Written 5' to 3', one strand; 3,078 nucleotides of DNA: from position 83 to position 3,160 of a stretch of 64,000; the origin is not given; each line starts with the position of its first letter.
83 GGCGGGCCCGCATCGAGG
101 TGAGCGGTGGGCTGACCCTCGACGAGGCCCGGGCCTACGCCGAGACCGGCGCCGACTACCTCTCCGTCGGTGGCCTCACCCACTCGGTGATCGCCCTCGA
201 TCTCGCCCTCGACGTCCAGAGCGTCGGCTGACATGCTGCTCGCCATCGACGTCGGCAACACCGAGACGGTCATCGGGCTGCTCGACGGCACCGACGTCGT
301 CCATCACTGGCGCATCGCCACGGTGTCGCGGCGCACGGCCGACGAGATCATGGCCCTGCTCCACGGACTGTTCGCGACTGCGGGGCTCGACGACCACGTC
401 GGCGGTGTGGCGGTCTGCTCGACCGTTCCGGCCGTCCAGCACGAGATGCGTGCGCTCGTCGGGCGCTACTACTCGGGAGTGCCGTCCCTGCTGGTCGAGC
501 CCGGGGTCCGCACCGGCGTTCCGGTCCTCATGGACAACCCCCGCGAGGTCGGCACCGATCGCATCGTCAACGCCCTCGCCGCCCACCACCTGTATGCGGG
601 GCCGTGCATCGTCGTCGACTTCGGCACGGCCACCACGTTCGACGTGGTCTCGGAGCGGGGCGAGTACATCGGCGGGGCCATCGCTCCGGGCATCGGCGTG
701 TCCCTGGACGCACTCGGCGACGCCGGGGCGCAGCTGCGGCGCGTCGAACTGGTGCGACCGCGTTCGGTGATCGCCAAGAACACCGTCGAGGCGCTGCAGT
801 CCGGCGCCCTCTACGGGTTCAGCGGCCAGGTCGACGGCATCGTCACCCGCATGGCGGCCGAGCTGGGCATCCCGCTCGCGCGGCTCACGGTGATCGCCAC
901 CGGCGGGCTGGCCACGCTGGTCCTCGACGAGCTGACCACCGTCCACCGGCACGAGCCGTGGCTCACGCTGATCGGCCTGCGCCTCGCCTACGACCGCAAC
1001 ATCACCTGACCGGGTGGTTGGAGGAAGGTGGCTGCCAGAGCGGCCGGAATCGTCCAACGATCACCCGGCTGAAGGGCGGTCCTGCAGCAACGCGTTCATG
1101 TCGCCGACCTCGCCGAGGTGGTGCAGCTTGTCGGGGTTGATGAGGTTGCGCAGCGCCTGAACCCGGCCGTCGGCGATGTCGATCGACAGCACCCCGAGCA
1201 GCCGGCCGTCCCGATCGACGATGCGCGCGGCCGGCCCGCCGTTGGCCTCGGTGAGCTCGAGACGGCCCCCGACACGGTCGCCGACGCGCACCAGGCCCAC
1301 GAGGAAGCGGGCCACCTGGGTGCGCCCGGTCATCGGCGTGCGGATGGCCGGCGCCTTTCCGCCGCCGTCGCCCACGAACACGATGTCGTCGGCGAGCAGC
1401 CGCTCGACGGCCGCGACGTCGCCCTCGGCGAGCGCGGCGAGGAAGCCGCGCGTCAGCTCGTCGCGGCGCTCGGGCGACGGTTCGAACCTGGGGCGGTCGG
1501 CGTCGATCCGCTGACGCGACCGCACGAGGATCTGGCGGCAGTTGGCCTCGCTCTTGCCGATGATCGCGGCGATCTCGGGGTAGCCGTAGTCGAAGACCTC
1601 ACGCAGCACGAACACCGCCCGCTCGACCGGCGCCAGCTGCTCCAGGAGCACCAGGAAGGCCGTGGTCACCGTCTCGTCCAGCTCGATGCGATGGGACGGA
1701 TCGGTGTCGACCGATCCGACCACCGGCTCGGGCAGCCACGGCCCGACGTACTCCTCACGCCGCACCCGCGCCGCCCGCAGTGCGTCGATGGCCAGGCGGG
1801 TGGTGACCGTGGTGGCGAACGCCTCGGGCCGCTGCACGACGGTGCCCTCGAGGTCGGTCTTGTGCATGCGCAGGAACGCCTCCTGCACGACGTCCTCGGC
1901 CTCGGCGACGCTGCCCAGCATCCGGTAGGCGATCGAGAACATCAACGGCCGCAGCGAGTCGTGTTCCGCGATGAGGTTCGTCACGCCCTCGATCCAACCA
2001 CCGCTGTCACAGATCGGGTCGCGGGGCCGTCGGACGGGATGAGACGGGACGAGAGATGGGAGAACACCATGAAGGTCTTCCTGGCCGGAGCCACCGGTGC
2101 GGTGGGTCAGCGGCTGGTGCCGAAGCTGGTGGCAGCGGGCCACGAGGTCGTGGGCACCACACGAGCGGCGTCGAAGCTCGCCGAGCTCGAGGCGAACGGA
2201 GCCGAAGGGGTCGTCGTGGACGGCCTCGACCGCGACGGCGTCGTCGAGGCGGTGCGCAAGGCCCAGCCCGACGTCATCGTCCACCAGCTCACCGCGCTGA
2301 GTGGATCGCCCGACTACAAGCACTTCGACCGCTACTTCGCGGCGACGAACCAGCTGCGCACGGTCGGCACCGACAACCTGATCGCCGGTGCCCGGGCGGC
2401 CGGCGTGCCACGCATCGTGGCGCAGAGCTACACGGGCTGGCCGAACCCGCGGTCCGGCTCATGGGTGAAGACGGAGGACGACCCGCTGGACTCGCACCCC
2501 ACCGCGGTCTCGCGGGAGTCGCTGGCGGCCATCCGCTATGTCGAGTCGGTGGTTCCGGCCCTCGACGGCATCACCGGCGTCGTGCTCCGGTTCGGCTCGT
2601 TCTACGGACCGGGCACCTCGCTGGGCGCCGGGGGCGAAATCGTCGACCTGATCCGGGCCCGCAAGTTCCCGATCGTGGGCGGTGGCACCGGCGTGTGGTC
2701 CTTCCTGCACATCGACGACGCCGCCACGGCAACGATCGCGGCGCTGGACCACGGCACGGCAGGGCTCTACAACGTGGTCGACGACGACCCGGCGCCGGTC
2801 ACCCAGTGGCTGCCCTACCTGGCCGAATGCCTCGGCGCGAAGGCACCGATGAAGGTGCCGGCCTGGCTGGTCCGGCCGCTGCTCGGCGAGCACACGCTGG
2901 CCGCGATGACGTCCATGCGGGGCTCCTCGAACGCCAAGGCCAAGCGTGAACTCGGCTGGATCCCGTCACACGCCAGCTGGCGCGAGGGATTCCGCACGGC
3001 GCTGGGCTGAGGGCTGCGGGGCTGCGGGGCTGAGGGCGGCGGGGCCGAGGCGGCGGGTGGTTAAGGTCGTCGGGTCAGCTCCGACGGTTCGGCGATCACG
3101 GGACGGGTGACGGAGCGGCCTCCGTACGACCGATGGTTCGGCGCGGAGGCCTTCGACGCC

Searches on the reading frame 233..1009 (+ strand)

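Call 76: search_protein_families(library=ncbifam, proteins=[window:233-1009:+], max_evalue=1e-8)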
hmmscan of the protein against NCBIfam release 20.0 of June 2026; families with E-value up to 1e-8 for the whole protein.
window:233-1009:+ (258 aa): 25 families
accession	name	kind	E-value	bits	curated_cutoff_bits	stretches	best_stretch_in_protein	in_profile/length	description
NF009845.0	PRK13318.1-3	equivalog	2.3e-120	400.6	358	1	1-257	1-255/258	type III pantothenate kinase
NF009847.0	PRK13318.1-5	equivalog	6.2e-85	284.6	381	1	1-256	1-254/256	type III pantothenate kinase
NF009844.0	PRK13318.1-2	equivalog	2.1e-82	276.1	331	1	1-256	1-254/259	type III pantothenate kinase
NF009855.0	PRK13321.1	equivalog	2.8e-80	269.3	233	1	1-256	1-254/256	type III pantothenate kinase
NF009843.0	PRK13318.1-1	equivalog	9.4e-79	264.3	426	1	1-257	1-254/259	type III pantothenate kinase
TIGR00671.1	baf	subfamily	3.4e-72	243.1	58.2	1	2-252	1-241/243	type III pantothenate kinase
NF009848.0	PRK13318.1-6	equivalog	5.1e-64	216.1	248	1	1-255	1-253/256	type III pantothenate kinase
NF009846.0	PRK13318.1-4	equivalog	4.8e-56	190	432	1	1-257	1-254/255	type III pantothenate kinase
NF009852.0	PRK13320.1-4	equivalog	1.8e-37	129.1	439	1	3-251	16-263/270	pantothenate kinase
NF009849.0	PRK13320.1-1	equivalog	1.9e-36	125.7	354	1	2-256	10-263/267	type III pantothenate kinase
NF009861.0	PRK13324.1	equivalog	3.1e-33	115.4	495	1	1-256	1-253/258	type III pantothenate kinase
NF009853.0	PRK13320.1-5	equivalog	4.3e-26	91.9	287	1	1-236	1-220/243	type III pantothenate kinase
NF009871.0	PRK13331.1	equivalog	2.6e-25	89.1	251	1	3-239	10-226/253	pantothenate kinase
NF009860.0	PRK13322.1-5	equivalog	6.2e-25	88.4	288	1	1-251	1-242/248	pantothenate kinase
NF009850.0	PRK13320.1-2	equivalog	7.4e-23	81.5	321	1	1-250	1-231/241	type III pantothenate kinase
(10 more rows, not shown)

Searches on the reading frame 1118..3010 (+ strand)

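Call 76: search_protein_families(library=ncbifam, proteins=[window:1118-3010:+], max_evalue=1e-8)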
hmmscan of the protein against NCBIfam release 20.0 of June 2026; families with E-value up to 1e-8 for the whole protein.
window:1118-3010:+ (630 aa): 6 families
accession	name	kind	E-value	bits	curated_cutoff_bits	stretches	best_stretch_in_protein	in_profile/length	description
NF058621.1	DiazavRedAvaA7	equivalog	4.9e-82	276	400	1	318-626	1-302/304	3-diazoavenalumate denitrifying reductase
TIGR01777.1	yfcH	hypoth_equivalog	1.2e-14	54.6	207.35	1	320-603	1-272/292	TIGR01777 family oxidoreductase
NF042422.1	oxyalk_red_OleD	equivalog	2.5e-14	53.4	580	1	318-571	1-249/329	2-alkyl-3-oxoalkanoate reductase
TIGR03466.1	HpnA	hypoth_equivalog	1.3e-12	47.3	367.65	1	318-588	1-263/327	hopanoid-associated sugar epimerase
NF050030.1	thlkprotThyD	equivalog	9.4e-11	41.4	400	1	318-594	1-272/305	thylakoid membrane protein ThyD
NF052578.1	StrlDmthSdmBMthl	equivalog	1e-09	38.6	600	1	318-579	1-252/328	sterol demethylase protein SdmB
